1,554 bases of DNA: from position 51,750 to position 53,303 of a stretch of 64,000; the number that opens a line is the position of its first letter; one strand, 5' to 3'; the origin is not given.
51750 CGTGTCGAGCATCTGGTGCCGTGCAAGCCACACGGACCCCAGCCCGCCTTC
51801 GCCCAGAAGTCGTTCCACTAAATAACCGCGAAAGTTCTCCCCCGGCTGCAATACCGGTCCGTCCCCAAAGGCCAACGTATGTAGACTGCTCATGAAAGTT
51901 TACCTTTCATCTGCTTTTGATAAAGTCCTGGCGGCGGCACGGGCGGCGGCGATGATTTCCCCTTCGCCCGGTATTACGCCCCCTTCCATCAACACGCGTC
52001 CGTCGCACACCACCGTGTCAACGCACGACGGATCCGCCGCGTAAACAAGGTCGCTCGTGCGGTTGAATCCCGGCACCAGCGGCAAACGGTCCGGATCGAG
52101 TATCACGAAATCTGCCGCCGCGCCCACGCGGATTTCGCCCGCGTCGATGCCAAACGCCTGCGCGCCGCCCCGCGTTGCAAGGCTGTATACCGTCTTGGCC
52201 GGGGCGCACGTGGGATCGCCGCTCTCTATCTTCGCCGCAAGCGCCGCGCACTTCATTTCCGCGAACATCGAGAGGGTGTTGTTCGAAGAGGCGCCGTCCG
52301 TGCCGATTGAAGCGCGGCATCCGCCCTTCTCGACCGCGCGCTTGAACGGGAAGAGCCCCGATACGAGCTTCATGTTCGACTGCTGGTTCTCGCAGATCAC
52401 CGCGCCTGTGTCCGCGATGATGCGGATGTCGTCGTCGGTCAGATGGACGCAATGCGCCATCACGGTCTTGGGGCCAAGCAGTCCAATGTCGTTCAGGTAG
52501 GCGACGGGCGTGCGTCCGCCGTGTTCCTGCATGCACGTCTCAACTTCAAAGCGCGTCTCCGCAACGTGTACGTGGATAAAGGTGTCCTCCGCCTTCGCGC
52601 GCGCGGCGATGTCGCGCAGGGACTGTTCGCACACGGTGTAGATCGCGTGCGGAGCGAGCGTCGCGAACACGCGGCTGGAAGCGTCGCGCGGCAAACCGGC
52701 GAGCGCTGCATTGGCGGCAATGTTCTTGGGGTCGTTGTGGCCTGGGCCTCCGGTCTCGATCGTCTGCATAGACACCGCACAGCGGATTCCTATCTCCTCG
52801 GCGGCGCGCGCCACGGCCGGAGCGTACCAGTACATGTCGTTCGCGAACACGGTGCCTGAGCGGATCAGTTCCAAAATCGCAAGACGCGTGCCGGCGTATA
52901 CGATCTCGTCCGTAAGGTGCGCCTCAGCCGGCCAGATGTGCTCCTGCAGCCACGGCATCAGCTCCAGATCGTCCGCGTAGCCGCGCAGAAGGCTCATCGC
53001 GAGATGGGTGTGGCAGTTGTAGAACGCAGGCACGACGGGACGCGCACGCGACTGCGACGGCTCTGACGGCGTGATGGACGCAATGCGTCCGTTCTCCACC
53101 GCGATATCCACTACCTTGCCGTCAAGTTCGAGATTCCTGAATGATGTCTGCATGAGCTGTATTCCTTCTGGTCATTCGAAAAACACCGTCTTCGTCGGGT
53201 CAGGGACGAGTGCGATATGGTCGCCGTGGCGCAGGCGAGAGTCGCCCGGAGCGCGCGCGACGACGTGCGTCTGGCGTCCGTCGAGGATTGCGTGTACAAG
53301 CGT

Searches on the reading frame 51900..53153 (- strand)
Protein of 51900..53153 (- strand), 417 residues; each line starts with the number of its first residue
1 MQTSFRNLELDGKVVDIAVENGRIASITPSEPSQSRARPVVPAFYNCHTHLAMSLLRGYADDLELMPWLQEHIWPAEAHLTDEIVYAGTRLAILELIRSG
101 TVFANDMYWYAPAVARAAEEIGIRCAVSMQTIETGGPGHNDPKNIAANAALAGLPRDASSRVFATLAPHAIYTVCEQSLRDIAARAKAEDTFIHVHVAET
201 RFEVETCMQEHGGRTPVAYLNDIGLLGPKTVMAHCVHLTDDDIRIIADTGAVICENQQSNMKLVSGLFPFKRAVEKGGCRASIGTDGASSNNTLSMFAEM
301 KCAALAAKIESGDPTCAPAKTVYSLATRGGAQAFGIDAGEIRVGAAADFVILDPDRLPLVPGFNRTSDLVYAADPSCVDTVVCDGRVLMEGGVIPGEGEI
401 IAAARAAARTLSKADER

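Call 72: search_protein_families(library=pfam, proteins=[window:51900-53153:-], max_evalue=0.0001)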
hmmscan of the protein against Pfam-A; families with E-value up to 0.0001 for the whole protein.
window:51900-53153:- (417 aa): 2 families
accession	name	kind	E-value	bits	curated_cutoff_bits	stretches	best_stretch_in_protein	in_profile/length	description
PF01979.26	Amidohydro_1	-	8.6e-66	223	25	1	40-387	2-344/345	Amidohydrolase family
PF07969.17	Amidohydro_3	-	1.1e-09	38.7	29.7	1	222-388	301-471/472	Amidohydrolase family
